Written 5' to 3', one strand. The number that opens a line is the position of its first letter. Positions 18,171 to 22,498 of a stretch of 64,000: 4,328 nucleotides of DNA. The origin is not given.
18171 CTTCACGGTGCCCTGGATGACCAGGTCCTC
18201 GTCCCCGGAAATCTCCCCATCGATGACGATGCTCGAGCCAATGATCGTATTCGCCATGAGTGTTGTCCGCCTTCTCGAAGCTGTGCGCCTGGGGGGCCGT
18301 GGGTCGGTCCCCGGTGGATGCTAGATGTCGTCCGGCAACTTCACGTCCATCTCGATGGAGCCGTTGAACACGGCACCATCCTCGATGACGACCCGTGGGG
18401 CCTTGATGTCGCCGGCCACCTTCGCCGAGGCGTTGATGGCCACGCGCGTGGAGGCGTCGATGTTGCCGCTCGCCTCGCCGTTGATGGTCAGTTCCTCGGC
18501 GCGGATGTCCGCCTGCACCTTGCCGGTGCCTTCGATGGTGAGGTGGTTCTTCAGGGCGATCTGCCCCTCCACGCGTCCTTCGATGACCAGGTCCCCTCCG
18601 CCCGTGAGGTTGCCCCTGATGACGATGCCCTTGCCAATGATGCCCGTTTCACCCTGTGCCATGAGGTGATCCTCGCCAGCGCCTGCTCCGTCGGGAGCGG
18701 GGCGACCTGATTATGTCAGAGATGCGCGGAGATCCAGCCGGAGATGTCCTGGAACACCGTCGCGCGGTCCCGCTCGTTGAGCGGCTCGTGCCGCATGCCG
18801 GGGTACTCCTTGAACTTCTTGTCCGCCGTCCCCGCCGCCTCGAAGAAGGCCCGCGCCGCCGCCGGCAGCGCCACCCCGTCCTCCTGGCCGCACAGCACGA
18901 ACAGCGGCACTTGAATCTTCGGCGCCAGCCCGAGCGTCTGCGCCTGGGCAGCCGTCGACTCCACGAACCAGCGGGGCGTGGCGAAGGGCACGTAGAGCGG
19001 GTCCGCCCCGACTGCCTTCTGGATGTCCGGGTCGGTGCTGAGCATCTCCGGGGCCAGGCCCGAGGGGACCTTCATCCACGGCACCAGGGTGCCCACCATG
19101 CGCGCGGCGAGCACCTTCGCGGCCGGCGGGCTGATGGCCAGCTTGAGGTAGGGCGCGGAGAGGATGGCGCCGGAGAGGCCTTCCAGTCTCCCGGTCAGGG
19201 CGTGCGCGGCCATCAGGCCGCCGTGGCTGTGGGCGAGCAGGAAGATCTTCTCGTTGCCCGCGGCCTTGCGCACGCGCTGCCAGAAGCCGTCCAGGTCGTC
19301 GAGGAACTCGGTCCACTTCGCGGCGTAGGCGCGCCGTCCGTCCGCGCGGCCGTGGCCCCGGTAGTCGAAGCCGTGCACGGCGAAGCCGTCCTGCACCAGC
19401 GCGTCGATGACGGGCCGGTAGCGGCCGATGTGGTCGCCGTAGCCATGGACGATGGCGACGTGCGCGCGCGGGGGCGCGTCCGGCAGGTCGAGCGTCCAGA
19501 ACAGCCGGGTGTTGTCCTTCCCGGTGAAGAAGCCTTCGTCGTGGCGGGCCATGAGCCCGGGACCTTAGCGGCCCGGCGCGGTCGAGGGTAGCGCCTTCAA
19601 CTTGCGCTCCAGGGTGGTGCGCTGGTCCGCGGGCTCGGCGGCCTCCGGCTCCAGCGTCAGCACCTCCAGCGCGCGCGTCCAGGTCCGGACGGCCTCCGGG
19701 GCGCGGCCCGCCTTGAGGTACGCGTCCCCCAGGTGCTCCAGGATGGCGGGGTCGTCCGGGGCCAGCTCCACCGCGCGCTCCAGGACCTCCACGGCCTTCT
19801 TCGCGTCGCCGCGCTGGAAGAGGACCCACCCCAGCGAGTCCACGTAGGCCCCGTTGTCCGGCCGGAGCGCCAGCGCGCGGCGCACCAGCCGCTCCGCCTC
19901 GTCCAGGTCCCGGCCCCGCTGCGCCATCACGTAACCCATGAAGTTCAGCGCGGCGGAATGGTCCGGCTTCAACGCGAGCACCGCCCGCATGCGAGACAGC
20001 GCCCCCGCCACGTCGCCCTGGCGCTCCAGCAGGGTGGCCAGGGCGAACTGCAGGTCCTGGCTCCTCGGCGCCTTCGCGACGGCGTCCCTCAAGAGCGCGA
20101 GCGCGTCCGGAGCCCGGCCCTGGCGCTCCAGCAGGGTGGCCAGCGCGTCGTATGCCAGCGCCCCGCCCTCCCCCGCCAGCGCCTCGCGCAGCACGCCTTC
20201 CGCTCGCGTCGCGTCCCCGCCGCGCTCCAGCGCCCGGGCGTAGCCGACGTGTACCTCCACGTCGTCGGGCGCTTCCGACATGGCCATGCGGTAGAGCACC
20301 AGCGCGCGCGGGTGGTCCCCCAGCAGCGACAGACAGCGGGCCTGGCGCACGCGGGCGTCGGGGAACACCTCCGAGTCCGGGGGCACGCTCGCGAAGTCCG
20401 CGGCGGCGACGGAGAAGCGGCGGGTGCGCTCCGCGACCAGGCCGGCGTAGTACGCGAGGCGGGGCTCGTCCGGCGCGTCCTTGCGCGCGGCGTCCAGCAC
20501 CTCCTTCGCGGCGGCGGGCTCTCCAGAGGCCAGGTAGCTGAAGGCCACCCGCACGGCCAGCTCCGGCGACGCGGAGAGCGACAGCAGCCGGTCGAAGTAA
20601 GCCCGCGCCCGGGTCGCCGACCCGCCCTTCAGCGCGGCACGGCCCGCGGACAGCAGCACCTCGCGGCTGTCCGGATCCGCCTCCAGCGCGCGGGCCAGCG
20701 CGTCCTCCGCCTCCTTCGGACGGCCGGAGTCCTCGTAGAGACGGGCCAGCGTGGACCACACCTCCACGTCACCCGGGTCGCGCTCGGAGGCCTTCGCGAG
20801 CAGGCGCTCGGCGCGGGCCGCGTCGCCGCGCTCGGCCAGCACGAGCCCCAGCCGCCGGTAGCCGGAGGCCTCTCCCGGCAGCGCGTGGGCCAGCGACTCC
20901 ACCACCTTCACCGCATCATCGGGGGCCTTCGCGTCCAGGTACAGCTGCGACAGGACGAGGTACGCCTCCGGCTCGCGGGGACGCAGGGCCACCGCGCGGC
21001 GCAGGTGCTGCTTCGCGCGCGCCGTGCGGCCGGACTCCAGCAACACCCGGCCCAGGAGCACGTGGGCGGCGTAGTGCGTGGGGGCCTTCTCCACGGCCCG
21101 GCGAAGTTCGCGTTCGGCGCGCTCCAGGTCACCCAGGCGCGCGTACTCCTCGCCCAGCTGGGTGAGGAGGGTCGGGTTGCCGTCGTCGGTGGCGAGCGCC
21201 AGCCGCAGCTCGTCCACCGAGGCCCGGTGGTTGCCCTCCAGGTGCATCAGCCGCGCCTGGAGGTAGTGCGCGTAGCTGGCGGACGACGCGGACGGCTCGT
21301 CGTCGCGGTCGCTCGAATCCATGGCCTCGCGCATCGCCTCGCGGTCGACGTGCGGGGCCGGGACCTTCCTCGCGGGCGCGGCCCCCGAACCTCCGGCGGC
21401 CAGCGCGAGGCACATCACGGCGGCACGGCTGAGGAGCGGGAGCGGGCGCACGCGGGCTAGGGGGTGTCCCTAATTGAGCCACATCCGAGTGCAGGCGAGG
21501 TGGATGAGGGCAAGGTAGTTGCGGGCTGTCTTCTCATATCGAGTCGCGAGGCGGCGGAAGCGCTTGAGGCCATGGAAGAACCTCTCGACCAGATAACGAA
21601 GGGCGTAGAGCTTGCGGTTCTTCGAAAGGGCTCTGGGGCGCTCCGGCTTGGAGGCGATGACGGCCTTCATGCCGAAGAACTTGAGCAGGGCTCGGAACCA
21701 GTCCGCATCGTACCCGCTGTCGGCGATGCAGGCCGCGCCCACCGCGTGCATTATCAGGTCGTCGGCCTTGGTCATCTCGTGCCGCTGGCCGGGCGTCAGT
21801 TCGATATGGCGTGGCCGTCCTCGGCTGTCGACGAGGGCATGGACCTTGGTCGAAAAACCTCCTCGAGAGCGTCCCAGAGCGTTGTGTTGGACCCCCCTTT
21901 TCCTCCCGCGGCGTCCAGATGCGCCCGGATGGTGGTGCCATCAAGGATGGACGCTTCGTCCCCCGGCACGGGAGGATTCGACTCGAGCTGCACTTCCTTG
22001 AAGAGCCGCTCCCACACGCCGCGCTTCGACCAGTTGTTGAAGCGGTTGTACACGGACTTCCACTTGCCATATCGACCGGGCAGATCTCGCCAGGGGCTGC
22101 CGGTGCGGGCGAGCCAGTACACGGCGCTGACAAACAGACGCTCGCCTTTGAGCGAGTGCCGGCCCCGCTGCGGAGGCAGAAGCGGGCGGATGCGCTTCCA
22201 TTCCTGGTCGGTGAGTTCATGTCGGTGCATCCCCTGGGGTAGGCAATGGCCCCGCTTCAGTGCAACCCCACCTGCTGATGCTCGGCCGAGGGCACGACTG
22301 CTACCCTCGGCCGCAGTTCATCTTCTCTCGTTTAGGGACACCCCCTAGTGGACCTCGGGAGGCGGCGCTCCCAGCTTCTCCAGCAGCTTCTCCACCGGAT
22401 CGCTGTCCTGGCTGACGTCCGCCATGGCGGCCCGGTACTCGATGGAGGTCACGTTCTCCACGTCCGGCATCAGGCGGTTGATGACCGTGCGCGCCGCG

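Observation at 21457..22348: Recent IS5-family insertion exactly at the stop codon of a hybrid kinase, splitting a once-coupled gene pair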

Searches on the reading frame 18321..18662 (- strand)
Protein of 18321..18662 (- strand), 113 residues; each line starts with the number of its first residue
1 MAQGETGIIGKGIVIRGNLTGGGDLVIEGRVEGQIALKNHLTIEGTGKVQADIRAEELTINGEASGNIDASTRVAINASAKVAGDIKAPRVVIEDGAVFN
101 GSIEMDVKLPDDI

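Call 11: search_protein_families(library=pfam, proteins=[window:18321-18662:-], max_evalue=0.001)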
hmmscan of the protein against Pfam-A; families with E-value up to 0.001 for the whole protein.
window:18321-18662:- (113 aa): 2 families
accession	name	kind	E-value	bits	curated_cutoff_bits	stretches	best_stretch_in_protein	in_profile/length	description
PF04519.19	Bactofilin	-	3.3e-27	95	27.9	1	8-103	2-97/98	Polymer-forming cytoskeletal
PF10988.14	DUF2807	-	7e-05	23.1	24.2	1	17-87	110-176/181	Putative auto-transporter adhesin, head GIN domain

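Call 24: find_encoding_contigs(protein=window:18321-18662:-, flank=6000, max_places=10)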
Protein window:18321-18662:- (113 aa): 23 contigs read that carry it; 10 places shown.
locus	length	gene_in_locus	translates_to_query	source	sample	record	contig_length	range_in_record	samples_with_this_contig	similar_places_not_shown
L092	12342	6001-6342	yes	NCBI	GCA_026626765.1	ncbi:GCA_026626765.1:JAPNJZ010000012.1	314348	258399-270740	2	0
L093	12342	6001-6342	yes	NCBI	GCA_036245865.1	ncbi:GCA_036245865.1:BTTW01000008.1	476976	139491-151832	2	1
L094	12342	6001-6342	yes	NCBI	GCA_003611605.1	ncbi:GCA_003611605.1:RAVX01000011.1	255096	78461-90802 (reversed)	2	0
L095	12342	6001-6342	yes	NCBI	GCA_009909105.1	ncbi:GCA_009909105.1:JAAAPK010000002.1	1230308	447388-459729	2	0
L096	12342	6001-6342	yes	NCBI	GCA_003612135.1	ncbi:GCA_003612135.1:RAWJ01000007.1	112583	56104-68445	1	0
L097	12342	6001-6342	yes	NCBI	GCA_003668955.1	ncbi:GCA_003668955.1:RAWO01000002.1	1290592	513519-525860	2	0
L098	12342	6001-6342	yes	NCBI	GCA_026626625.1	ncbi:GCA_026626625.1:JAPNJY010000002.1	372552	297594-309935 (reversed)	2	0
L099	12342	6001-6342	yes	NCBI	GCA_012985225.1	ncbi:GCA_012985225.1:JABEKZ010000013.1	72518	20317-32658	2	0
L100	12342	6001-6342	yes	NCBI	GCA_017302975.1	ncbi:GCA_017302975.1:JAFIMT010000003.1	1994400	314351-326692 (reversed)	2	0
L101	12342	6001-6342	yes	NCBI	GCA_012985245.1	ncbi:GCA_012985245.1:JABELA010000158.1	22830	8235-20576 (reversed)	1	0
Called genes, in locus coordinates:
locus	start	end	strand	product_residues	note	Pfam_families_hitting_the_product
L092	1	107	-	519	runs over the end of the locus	-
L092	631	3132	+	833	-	PF01590:GAF, PF13185:GAF_2, PF13492:GAF_3, PF15714:SpoVT_C (weak), PF00512:HisKA, PF02518:HATPase_c, PF00072:Response_reg, PF00990:GGDEF (faint)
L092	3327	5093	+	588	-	-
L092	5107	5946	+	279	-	PF12146:Hydrolase_4, PF00561:Abhydrolase_1, PF12697:Abhydrolase_6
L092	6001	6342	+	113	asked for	PF04519:Bactofilin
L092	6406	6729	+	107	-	PF04519:Bactofilin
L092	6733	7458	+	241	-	PF04519:Bactofilin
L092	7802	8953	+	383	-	PF02195:ParB_N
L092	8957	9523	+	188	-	-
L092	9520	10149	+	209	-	-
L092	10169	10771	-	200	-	PF18306:LDcluster4, PF03641:Lysine_decarbox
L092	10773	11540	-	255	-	PF01694:Rhomboid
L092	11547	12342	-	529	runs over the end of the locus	PF00890:FAD_binding_2, PF01266:DAO (weak), PF07992:Pyr_redox_2 (faint), PF02910:Succ_DH_flav_C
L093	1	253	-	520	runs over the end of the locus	-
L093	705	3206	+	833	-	PF01590:GAF, PF13185:GAF_2, PF13492:GAF_3, PF15714:SpoVT_C (weak), PF00512:HisKA, PF02518:HATPase_c, PF00072:Response_reg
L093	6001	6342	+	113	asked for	PF04519:Bactofilin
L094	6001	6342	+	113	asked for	PF04519:Bactofilin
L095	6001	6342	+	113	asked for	PF04519:Bactofilin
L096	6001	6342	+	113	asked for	PF04519:Bactofilin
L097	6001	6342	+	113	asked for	PF04519:Bactofilin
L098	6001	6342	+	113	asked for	PF04519:Bactofilin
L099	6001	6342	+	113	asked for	PF04519:Bactofilin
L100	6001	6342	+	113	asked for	PF04519:Bactofilin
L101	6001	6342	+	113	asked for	PF04519:Bactofilin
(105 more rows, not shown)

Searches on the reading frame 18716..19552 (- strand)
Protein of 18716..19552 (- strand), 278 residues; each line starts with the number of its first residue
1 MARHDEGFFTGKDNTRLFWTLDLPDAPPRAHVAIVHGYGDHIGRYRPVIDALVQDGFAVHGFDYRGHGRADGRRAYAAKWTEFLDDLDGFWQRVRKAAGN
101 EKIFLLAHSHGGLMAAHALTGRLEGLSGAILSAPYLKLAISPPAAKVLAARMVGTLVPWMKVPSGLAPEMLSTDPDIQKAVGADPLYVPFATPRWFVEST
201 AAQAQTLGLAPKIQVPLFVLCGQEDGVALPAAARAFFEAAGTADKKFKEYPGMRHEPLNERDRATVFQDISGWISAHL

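Call 11: search_protein_families(library=pfam, proteins=[window:18716-19552:-], max_evalue=0.001)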
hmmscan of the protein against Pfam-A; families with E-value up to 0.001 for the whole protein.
window:18716-19552:- (278 aa): 4 families
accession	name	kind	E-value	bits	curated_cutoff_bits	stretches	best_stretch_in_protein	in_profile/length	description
PF12146.15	Hydrolase_4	-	1.1e-68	231.6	27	1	27-262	2-239/239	Serine aminopeptidase, S33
PF00561.26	Abhydrolase_1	-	2.5e-17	63.8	25.8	1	31-160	2-123/245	alpha/beta hydrolase fold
PF12697.13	Abhydrolase_6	-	1.9e-14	55.3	26.3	1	34-264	3-213/217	Alpha/beta hydrolase family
PF00326.27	Peptidase_S9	-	0.00093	19.2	22.6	0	213-278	143-210/213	Prolyl oligopeptidase family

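Call 23: find_encoding_contigs(protein=window:18716-19552:-, flank=6000, max_places=10)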
Protein window:18716-19552:- (278 aa): 10 contigs read that carry it; 10 places shown.
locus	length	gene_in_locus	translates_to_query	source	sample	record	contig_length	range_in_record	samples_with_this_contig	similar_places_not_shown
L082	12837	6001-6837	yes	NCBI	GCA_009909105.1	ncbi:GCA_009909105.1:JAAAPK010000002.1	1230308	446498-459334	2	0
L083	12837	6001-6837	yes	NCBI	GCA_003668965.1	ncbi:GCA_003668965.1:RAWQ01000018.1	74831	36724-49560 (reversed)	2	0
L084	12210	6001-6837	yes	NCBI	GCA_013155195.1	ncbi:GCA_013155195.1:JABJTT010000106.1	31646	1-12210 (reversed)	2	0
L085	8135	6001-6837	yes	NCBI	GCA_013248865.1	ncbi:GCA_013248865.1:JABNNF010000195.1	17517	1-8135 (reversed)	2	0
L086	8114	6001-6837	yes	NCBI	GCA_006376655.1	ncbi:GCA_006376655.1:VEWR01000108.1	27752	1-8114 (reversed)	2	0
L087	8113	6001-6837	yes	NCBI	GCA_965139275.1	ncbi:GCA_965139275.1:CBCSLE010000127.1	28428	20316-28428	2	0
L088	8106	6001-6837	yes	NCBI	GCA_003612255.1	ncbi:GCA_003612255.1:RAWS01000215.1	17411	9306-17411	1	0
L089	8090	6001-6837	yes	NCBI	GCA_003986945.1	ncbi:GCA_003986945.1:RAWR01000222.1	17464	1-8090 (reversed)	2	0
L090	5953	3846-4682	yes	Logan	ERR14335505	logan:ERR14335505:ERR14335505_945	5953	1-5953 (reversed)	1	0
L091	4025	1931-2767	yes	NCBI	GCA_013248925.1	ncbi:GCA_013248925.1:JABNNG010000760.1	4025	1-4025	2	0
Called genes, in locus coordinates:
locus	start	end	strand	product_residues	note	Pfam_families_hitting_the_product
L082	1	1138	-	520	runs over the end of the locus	-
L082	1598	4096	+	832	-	PF01590:GAF, PF13185:GAF_2, PF13492:GAF_3, PF15714:SpoVT_C (weak), PF00512:HisKA, PF02518:HATPase_c, PF00072:Response_reg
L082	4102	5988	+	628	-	PF13432:TPR_16, PF14559:TPR_19, PF13432:TPR_16, PF14559:TPR_19, PF14559:TPR_19, PF13428:TPR_14, PF13432:TPR_16, PF13432:TPR_16, +34 more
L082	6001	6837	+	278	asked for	PF12146:Hydrolase_4, PF00561:Abhydrolase_1, PF12697:Abhydrolase_6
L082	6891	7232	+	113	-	PF04519:Bactofilin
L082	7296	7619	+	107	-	PF04519:Bactofilin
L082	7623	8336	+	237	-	PF04519:Bactofilin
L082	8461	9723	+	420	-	PF02195:ParB_N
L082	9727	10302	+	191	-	-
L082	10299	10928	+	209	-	-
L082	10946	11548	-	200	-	PF18306:LDcluster4, PF03641:Lysine_decarbox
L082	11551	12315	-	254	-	PF01694:Rhomboid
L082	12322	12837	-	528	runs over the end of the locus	PF00890:FAD_binding_2, PF01266:DAO (weak), PF07992:Pyr_redox_2 (faint), PF02910:Succ_DH_flav_C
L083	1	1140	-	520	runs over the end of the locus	-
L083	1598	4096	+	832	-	PF01590:GAF, PF13185:GAF_2, PF13492:GAF_3, PF15714:SpoVT_C (weak), PF00512:HisKA, PF02518:HATPase_c, PF00072:Response_reg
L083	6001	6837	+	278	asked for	PF12146:Hydrolase_4, PF00561:Abhydrolase_1, PF12697:Abhydrolase_6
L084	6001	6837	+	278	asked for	PF12146:Hydrolase_4, PF00561:Abhydrolase_1, PF12697:Abhydrolase_6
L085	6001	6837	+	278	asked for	PF12146:Hydrolase_4, PF00561:Abhydrolase_1, PF12697:Abhydrolase_6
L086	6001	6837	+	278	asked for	PF12146:Hydrolase_4, PF00561:Abhydrolase_1, PF12697:Abhydrolase_6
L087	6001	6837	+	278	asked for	PF12146:Hydrolase_4, PF00561:Abhydrolase_1, PF12697:Abhydrolase_6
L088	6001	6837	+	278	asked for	PF12146:Hydrolase_4, PF00561:Abhydrolase_1, PF12697:Abhydrolase_6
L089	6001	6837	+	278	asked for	PF12146:Hydrolase_4, PF00561:Abhydrolase_1, PF12697:Abhydrolase_6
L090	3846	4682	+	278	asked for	PF12146:Hydrolase_4, PF00561:Abhydrolase_1, PF12697:Abhydrolase_6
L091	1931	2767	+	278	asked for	PF12146:Hydrolase_4, PF00561:Abhydrolase_1, PF12697:Abhydrolase_6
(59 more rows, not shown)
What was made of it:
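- Tried and rejected: The look-up of the hydrolase and of BacN did work and gave the conspecific loci (calls 23, 24).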

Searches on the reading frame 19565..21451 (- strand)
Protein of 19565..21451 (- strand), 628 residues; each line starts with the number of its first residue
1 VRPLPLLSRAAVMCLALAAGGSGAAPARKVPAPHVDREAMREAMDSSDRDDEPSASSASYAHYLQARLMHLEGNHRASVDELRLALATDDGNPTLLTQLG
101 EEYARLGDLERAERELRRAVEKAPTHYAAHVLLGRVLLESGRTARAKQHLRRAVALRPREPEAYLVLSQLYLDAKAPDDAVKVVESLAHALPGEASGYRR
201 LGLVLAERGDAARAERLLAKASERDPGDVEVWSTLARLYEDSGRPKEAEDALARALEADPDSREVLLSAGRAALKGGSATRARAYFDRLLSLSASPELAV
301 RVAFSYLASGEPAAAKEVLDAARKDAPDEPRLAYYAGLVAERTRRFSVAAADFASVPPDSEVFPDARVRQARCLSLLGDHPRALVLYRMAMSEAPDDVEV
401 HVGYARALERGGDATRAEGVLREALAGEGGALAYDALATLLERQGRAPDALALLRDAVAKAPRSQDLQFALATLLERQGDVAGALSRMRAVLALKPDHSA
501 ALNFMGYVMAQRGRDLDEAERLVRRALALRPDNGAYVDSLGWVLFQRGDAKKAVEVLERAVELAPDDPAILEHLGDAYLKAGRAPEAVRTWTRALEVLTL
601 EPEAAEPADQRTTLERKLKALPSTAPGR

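Call 8: search_protein_families(library=pfam, proteins=[window:19565-21451:-], max_evalue=0.01)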
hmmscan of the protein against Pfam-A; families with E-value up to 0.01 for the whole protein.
window:19565-21451:- (628 aa): 37 families (the best 25 are shown)
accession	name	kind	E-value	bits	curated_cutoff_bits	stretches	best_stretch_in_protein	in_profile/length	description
PF14559.12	TPR_19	-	7.8e-59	196.4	25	9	205-265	1-61/68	Tetratricopeptide repeat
PF13428.12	TPR_14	-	7.1e-53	172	23.5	8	230-271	2-43/44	Tetratricopeptide repeat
PF07719.23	TPR_2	-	2e-51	168.3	27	4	230-261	2-33/34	Tetratricopeptide repeat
PF13432.12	TPR_16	-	4.1e-51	171.4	32.7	10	234-292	2-60/65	Tetratricopeptide repeat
PF13431.12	TPR_17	-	1.4e-41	137.7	24.4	3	219-249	3-33/34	Tetratricopeptide repeat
PF13181.12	TPR_8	-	3.7e-32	108.2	25.7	2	230-261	2-33/34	Tetratricopeptide repeat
PF00515.34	TPR_1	-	2.6e-30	103.4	27.8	2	230-261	2-33/34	Tetratricopeptide repeat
PF13424.12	TPR_12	-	2.2e-27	95.5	30.1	3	195-259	3-75/77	Tetratricopeptide repeat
PF23914.1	TPR_CcmH_CycH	-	1.3e-24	87.2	42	3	489-599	40-152/158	Cytochrome c-type biogenesis protein H TPR domain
PF12895.13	ANAPC3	-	8.1e-24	84.2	27.2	2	515-589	4-77/82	Anaphase-promoting complex, cyclosome, subunit 3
PF13174.12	TPR_6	-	1.3e-23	82.4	26.3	0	540-566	6-32/33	Tetratricopeptide repeat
PF07721.20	TPR_4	-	2.2e-21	74.7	27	0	128-152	2-26/26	Tetratricopeptide repeat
PF13414.12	TPR_11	-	6e-20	71.1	26.8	2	543-582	3-42/42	TPR repeat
PF13176.12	TPR_7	-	1.5e-18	65.7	27.9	0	234-263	4-33/36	Tetratricopeptide repeat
PF13371.12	TPR_9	-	4.9e-18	65.4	35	3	510-570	5-65/73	Tetratricopeptide repeat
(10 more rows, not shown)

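Call 9: search_protein_families(library=ncbifam, proteins=[window:19565-21451:-], max_evalue=0.01)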
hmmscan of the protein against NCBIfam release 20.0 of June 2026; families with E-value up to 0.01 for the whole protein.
window:19565-21451:- (628 aa): 34 families (the best 25 are shown)
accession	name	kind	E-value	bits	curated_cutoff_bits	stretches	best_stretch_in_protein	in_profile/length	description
TIGR02917.1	PEP_TPR_lipo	equivalog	9.9e-66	222.2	312.2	2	72-403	342-674/899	XrtA/PEP-CTERM system TPR-repeat protein PrsT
NF040959.1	MamA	equivalog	2.8e-45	154.3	200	4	65-223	43-201/204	magnetosome protein MamA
TIGR02521.1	type_IV_pilW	equivalog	8.4e-41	140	154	2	97-289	35-229/234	type IV pilus biogenesis/stability protein PilW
NF033762.1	social_mot_Tgl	equivalog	2.7e-29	102.3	225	3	99-288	37-229/252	social motility TPR repeat lipoprotein Tgl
NF033920.0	C39_PA2778_fam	equivalog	4.7e-26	91.7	150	2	438-531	163-255/255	PA2778 family cysteine peptidase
NF052415.1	T3SS_chap_SctY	equivalog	6.6e-25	87.7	70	2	157-257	2-105/106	type III secretion apparatus assembly chaperone SctY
TIGR02552.1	LcrH_SycD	equivalog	4.8e-23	81.4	104.8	1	488-604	7-122/136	SycD/LcrH family type III secretion system chaperone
NF033758.1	gliding_GltE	equivalog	8.3e-22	77.7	225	3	436-597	91-251/411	adventurous gliding motility TPR repeat lipoprotein GltE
TIGR00540.1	TPR_hemY_coli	hypoth_equivalog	5.6e-21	74.7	142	3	397-524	260-383/385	heme biosynthesis-associated TPR protein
TIGR03939.1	PGA_TPR_OMP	equivalog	1.5e-18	66.4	366.65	4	436-539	91-193/800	poly-beta-1,6 N-acetyl-D-glucosamine export porin PgaA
NF008520.0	PRK11447.1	equivalog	7e-18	63.8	858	3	66-331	439-706/1157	cellulose synthase complex outer membrane protein BcsC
NF047371.1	FlcA_CTERM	equivalog_domain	2e-17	62.9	300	1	505-603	444-542/646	periplasmic flagellar collar protein FlcA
NF007302.0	PRK09782.1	equivalog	3.9e-17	61.5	1223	2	510-605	622-714/990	phage receptor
NF052400.1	M48_BAM_BepA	equivalog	5e-16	58.5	570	2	513-591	320-398/483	beta-barrel assembly-enhancing protease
NF008757.0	PRK11788.1-5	equivalog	6.5e-15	55.2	363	2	134-264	187-317/388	lipopolysaccharide assembly protein LapB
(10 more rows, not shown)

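Call 18: find_encoding_contigs(protein=window:19565-21451:-, flank=4000, max_places=10)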
Protein window:19565-21451:- (628 aa): no gene with exactly this product is on record in the collection.

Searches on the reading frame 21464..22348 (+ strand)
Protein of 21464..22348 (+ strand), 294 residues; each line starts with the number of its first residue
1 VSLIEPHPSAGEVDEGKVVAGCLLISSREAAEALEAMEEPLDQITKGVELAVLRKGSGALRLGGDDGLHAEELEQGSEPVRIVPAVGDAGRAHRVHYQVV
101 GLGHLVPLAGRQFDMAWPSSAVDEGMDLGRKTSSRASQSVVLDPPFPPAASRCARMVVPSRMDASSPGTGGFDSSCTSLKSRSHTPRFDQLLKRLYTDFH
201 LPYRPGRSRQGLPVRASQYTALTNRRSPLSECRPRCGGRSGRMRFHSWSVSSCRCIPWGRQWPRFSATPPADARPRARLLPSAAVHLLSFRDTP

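Call 42: search_protein_families(library=pfam, proteins=[window:21464-22348:+], max_evalue=0.01)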
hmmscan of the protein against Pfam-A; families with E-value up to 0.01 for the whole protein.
window:21464-22348:+ (294 aa): 0 families

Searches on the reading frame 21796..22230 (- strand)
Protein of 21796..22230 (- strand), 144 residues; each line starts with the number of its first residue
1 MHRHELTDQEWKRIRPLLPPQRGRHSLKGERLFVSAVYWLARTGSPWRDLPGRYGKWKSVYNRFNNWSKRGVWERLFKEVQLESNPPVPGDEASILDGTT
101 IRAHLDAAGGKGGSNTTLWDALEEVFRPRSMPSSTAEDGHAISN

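Call 14: find_encoding_contigs(protein=window:21796-22230:-, flank=2500, max_places=10)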
Protein window:21796-22230:- (144 aa): no gene with exactly this product is on record in the collection.
